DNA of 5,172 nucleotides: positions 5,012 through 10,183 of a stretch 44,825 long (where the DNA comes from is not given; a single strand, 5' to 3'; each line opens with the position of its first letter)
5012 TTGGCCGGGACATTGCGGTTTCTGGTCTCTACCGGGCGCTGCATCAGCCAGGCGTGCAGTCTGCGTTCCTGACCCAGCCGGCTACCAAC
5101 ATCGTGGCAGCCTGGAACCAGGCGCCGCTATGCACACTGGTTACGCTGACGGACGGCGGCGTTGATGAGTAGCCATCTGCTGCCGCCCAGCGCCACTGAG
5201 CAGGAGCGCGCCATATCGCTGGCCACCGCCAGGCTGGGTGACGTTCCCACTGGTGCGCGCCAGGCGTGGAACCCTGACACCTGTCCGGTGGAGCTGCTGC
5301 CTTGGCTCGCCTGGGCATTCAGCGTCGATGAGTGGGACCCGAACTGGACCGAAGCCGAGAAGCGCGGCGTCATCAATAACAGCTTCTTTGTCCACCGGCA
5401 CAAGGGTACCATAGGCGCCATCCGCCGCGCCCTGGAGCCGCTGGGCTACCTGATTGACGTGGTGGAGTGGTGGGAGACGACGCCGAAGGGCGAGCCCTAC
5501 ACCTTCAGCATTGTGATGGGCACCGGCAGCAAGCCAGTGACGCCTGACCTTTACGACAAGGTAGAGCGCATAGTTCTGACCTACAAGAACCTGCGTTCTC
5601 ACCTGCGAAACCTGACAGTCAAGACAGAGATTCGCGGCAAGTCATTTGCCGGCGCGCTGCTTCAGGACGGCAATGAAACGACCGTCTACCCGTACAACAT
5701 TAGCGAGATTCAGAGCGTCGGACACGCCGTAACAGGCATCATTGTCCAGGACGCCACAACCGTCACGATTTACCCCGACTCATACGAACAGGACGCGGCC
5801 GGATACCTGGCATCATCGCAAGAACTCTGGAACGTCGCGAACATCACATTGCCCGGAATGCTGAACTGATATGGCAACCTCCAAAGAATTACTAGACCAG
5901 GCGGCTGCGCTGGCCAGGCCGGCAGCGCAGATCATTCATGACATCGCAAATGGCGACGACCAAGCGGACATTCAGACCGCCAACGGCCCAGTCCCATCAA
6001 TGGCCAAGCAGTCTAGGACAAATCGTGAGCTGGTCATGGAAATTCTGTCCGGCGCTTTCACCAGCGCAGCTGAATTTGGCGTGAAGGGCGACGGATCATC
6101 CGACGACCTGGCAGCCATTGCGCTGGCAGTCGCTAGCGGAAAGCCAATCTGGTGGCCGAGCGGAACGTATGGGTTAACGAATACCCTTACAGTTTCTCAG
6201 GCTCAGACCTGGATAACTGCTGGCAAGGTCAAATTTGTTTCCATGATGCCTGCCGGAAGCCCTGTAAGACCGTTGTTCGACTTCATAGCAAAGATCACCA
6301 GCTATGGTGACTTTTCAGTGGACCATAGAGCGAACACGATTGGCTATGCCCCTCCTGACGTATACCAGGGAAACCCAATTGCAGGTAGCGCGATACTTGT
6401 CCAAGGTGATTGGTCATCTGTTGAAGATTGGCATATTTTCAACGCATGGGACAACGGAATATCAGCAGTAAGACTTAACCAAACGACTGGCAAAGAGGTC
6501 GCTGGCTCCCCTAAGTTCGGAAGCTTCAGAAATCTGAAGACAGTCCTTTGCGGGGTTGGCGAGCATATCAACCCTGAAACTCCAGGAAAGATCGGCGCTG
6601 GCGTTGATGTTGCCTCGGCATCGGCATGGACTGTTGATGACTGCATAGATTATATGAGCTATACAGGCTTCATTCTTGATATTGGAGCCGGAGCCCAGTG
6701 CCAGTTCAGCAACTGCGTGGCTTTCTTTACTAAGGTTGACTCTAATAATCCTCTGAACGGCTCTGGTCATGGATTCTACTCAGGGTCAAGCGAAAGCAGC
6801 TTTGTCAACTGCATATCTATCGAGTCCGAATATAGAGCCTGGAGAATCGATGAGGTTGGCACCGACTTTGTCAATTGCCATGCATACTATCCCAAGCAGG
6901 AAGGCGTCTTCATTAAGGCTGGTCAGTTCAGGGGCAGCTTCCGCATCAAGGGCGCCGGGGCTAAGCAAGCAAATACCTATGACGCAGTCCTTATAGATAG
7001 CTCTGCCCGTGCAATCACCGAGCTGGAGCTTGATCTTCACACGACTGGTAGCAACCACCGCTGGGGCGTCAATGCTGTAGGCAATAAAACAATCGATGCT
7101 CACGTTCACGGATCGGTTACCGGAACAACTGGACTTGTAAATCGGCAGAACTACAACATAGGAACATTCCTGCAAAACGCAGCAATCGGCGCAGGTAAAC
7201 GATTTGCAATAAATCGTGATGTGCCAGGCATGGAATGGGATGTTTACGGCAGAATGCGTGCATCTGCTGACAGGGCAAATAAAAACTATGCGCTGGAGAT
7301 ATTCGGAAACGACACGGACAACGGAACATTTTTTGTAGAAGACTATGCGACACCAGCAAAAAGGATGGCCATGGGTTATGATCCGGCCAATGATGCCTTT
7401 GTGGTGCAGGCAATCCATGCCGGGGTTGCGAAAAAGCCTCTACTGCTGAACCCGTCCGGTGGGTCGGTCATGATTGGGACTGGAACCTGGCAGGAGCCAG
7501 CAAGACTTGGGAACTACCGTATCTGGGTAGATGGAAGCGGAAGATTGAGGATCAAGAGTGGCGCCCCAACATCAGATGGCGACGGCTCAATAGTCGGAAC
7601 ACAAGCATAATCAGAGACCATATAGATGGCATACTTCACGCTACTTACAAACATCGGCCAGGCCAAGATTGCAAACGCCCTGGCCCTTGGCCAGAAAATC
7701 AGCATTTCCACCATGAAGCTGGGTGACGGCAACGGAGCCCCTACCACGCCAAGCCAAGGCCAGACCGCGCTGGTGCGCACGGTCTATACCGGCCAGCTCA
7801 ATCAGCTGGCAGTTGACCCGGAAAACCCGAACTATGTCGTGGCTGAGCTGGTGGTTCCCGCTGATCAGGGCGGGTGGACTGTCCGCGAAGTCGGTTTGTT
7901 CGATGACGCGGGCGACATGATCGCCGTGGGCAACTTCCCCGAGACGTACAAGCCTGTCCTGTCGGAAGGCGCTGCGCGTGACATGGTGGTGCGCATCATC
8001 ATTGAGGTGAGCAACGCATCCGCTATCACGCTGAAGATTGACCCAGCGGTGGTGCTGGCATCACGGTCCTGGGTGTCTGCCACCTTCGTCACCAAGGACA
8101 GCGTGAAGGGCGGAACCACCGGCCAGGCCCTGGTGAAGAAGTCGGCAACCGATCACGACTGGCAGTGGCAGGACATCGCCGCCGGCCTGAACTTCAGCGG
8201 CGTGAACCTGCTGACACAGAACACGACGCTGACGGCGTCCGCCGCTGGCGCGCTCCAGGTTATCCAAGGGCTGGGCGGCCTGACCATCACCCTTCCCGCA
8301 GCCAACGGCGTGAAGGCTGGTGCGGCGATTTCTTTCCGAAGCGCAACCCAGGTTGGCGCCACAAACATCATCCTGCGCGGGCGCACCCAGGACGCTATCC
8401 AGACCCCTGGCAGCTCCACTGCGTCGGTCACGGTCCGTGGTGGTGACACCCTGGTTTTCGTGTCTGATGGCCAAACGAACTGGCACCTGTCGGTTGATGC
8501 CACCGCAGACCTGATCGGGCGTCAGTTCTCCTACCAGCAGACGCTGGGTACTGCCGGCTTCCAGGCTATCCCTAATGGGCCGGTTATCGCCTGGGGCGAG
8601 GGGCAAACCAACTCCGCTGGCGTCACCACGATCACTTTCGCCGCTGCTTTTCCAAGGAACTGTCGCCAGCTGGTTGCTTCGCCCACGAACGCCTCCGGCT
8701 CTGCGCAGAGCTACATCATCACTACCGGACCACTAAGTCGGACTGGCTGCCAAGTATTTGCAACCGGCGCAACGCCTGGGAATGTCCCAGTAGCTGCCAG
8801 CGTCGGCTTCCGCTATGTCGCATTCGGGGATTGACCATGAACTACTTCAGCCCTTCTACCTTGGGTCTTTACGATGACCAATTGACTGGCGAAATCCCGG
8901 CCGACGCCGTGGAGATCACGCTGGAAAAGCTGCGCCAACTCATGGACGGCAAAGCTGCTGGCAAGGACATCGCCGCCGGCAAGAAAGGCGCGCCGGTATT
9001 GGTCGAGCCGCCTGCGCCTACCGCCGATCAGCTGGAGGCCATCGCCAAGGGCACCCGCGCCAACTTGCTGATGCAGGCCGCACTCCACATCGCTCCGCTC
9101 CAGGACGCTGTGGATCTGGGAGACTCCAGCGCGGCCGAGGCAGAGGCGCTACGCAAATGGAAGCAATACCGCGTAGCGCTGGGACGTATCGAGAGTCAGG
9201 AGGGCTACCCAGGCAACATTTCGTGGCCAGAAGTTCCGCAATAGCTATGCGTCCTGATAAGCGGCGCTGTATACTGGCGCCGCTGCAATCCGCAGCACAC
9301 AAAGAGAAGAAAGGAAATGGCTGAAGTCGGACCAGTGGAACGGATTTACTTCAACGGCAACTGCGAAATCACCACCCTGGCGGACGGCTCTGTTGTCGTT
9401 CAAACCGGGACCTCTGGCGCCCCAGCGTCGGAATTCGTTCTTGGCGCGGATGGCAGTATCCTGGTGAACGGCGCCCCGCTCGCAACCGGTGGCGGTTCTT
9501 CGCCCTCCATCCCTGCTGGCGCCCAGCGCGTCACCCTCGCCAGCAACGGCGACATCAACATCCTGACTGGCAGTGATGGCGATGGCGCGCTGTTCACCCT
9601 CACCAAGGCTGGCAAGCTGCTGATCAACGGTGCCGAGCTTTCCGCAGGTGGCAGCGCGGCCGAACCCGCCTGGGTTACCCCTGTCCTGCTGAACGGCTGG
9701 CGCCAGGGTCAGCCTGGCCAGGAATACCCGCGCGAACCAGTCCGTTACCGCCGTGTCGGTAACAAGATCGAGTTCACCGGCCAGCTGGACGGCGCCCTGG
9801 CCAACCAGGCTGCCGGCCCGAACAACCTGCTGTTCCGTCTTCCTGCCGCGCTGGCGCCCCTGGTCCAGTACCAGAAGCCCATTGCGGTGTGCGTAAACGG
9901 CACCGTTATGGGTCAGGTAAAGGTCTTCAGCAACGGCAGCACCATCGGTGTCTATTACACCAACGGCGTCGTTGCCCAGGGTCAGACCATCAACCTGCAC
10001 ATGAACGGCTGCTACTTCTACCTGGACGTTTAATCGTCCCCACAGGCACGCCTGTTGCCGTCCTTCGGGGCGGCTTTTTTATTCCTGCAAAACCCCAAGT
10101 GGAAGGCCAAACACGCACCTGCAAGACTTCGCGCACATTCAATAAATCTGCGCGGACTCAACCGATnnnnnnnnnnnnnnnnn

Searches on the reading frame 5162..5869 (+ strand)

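Call 7: search_protein_families(library=phrogs, proteins=[window:5162-5869:+])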
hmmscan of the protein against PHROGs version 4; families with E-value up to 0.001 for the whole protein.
window:5162-5869:+ (235 aa): 9 families
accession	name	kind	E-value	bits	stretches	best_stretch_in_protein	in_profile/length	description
phrog_48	-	tail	1.9e-83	282.1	1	1-202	11-212/478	tail protein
phrog_5726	-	tail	2.4e-41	143.1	1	2-163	3-170/249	tail protein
phrog_9915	-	unknown function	4.1e-34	118.1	1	5-209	812-1017/1813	-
phrog_34934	-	tail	4.2e-22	79.7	1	2-91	6-96/413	tail protein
phrog_29945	-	unknown function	1.3e-19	71.6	1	33-117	125-208/369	-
phrog_14404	-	tail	1.1e-16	61.9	1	46-157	58-165/363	baseplate protein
phrog_17612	-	tail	3.3e-06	27.4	1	5-95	2-87/406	tail protein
phrog_2871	-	tail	1.3e-05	24.2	1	29-109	18-81/1456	tail protein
phrog_19272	-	unknown function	3.6e-05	24.4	1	5-116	6-116/288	-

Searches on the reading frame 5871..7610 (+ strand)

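Call 7: search_protein_families(library=phrogs, proteins=[window:5871-7610:+])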
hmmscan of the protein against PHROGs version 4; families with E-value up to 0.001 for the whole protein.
window:5871-7610:+ (579 aa): 4 families
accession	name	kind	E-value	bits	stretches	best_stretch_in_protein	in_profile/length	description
phrog_17312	-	tail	0.00016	21.1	0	62-126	293-359/792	tail protein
phrog_13144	-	unknown function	0.0002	21.3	1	50-119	54-126/464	-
phrog_18522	-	tail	0.00048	19.6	1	64-117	174-230/612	tail protein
phrog_7173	-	tail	0.00084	19.3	0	58-119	210-272/626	tail spike protein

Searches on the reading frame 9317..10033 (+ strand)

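Call 7: search_protein_families(library=phrogs, proteins=[window:9317-10033:+])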
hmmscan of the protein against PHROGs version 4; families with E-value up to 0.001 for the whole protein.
window:9317-10033:+ (238 aa): 2 families
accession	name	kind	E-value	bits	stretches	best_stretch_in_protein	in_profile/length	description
phrog_3639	-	tail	5.2e-07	30.2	1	139-229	384-467/474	minor tail protein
phrog_13022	-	unknown function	0.00044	19.3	1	114-207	826-908/933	-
